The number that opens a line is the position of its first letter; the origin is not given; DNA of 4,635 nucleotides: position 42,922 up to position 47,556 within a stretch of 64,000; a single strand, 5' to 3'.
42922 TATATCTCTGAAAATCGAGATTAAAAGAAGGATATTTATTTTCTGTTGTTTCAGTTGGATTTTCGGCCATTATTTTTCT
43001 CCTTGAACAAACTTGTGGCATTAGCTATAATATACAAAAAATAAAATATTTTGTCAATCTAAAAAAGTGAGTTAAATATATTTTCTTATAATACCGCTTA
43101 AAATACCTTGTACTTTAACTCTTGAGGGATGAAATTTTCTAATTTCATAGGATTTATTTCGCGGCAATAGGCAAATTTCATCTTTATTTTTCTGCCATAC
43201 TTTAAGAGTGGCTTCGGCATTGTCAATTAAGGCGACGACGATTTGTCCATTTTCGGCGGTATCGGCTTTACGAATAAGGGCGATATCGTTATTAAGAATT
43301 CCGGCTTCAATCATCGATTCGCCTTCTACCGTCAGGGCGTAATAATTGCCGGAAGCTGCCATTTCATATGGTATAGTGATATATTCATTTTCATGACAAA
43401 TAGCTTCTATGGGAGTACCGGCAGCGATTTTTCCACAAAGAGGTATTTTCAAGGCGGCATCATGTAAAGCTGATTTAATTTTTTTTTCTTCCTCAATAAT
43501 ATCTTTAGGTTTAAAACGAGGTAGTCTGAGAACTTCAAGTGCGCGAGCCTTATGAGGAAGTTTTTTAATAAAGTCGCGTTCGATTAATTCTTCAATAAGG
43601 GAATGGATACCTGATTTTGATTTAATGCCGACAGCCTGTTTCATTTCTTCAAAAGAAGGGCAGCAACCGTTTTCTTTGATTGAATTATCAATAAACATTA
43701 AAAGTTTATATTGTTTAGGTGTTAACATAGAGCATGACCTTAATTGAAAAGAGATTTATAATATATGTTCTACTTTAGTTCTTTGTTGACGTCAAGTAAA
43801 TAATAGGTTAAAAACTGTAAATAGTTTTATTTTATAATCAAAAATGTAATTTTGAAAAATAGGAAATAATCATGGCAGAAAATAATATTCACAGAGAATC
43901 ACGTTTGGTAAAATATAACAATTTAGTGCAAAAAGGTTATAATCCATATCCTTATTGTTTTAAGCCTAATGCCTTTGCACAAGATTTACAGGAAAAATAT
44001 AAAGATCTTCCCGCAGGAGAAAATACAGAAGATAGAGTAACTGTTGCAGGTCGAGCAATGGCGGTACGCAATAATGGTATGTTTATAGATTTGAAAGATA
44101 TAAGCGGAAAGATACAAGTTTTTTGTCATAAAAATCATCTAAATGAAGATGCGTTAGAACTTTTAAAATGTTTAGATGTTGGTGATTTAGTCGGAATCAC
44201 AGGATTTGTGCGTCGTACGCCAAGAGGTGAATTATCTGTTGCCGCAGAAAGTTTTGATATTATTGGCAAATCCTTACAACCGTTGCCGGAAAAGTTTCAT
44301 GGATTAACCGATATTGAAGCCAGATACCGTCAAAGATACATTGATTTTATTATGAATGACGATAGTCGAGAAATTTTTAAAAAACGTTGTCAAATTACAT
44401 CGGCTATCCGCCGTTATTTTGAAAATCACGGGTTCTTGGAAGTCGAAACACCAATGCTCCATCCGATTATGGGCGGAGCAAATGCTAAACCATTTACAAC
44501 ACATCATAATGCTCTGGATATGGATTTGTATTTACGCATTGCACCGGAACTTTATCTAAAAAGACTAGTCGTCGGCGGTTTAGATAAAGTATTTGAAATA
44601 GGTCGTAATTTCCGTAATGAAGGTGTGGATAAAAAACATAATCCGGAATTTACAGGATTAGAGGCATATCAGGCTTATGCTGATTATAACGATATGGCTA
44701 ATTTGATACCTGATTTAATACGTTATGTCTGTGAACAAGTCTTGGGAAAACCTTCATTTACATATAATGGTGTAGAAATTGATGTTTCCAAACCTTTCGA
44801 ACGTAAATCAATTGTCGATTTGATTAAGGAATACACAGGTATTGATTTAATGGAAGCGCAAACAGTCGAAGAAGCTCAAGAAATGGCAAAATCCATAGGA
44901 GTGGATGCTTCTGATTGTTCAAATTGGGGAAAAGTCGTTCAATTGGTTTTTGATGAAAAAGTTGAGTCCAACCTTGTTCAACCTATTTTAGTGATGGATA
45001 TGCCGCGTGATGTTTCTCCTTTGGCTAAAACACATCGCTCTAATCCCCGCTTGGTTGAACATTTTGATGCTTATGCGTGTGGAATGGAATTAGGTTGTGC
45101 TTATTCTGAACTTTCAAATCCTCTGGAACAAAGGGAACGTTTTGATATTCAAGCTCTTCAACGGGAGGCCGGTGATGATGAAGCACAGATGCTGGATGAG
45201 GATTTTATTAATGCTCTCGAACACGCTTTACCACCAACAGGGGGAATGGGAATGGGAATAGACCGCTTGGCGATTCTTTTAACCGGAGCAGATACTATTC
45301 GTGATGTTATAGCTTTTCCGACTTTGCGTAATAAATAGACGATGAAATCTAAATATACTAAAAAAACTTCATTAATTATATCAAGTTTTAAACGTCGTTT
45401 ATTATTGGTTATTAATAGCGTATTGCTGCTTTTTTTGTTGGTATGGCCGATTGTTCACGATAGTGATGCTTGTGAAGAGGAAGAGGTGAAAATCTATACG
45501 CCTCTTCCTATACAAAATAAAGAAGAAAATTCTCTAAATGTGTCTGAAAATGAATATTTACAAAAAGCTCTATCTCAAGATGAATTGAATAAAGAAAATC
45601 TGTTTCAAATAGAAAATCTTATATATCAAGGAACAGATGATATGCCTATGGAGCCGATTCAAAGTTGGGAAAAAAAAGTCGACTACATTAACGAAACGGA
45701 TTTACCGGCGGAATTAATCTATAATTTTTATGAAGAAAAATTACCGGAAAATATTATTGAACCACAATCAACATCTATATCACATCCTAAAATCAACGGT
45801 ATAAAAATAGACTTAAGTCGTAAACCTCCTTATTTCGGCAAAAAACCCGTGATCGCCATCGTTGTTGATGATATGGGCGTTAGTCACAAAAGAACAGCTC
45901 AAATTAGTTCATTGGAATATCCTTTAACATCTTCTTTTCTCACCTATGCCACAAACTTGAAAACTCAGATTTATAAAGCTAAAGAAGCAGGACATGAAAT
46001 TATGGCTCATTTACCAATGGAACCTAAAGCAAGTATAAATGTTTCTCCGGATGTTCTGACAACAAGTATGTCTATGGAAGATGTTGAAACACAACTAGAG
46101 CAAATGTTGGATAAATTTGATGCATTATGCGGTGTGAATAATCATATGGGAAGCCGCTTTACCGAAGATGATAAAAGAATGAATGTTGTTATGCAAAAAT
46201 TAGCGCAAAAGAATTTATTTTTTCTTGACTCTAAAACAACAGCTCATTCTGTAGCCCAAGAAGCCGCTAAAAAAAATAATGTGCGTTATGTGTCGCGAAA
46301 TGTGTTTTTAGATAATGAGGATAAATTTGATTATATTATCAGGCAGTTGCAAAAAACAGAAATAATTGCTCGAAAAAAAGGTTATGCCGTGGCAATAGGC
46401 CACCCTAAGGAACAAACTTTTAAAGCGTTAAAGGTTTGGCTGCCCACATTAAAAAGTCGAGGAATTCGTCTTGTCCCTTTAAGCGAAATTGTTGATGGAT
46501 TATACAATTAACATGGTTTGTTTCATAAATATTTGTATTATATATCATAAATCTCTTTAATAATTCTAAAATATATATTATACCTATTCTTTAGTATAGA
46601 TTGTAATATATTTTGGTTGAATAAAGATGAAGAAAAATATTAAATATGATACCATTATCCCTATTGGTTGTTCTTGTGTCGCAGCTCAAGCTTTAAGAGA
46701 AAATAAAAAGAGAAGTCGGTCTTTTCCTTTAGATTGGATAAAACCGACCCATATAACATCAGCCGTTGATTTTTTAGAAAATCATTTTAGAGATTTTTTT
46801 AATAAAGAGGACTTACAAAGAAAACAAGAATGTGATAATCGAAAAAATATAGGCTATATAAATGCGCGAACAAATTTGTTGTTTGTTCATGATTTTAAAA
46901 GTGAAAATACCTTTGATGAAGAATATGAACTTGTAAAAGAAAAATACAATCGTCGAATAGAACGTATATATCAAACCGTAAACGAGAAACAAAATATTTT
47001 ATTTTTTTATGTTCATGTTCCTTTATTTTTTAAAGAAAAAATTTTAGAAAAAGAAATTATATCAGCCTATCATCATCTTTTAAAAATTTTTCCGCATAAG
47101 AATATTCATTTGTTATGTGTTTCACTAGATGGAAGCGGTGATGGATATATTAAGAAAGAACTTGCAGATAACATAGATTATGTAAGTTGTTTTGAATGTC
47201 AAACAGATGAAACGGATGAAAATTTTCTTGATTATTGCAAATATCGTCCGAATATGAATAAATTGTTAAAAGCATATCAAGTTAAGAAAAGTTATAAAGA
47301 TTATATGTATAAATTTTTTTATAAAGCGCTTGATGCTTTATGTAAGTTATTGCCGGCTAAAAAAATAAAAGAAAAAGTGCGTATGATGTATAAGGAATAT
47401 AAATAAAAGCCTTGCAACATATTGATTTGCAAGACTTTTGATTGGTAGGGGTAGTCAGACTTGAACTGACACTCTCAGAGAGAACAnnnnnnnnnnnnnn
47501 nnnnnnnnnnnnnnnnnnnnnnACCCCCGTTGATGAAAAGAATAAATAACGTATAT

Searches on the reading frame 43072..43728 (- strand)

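Call 40: search_protein_families(library=pfam, proteins=[window:43072-43728:-], max_evalue=0.00001)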
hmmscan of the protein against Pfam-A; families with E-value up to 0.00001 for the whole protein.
window:43072-43728:- (218 aa): 2 families
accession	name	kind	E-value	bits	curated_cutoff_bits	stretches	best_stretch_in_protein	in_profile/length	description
PF00717.28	Peptidase_S24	-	9e-28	96.7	23.3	1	96-209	1-114/116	Peptidase S24-like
PF01726.22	LexA_DNA_bind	-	3.9e-12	46.2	23.7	1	2-63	4-65/65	LexA DNA binding domain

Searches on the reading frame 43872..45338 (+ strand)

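Call 41: search_protein_families(library=pfam, proteins=[window:43872-45338:+], max_evalue=0.00001)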
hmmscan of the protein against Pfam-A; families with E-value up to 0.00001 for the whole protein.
window:43872-45338:+ (488 aa): 3 families
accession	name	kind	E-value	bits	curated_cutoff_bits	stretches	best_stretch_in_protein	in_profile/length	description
PF00152.25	tRNA-synt_2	-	8e-88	294.9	25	1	148-485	2-307/308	tRNA synthetases class II (D, K and N)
PF01336.31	tRNA_anti-codon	-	1.2e-14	54.4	27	1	56-130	1-74/75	OB-fold nucleic acid binding domain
PF01409.25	tRNA-synt_2d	-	9.4e-07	29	19.8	0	239-286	104-153/246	tRNA synthetases class II core domain (F)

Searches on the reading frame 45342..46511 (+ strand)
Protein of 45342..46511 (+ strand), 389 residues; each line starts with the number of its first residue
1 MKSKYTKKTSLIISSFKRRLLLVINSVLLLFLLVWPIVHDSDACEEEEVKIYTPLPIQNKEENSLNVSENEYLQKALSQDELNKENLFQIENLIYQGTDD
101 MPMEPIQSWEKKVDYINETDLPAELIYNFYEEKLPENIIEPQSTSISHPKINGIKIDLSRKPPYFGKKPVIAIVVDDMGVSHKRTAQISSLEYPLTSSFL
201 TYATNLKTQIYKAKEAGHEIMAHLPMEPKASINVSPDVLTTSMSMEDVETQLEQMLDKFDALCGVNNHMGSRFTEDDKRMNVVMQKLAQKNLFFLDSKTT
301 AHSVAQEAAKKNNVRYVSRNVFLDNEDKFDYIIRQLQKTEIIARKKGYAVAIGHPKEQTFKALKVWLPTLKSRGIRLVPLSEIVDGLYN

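Call 41: search_protein_families(library=pfam, proteins=[window:45342-46511:+], max_evalue=0.00001)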
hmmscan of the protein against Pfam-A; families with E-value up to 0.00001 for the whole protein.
window:45342-46511:+ (389 aa): 1 family
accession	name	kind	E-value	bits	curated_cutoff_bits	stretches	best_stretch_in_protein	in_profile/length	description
PF04748.18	Polysacc_deac_2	-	7e-77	257.7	27.5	1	173-384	1-212/212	Divergent polysaccharide deacetylase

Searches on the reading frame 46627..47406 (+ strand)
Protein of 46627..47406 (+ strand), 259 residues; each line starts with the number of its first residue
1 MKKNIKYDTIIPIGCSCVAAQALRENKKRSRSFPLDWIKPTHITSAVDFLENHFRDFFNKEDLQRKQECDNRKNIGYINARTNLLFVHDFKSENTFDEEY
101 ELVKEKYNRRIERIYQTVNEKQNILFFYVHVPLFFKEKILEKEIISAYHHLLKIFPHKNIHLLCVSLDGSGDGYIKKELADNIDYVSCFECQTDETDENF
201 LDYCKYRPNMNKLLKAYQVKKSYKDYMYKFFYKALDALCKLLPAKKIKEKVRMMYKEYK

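Call 41: search_protein_families(library=pfam, proteins=[window:46627-47406:+], max_evalue=0.00001)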
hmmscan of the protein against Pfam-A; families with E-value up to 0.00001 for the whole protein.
window:46627-47406:+ (259 aa): 1 family
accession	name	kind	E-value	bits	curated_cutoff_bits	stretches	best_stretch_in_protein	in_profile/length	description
PF08795.16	DUF1796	-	5.5e-13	49.5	23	1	10-129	3-127/166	Putative papain-like cysteine peptidase (DUF1796)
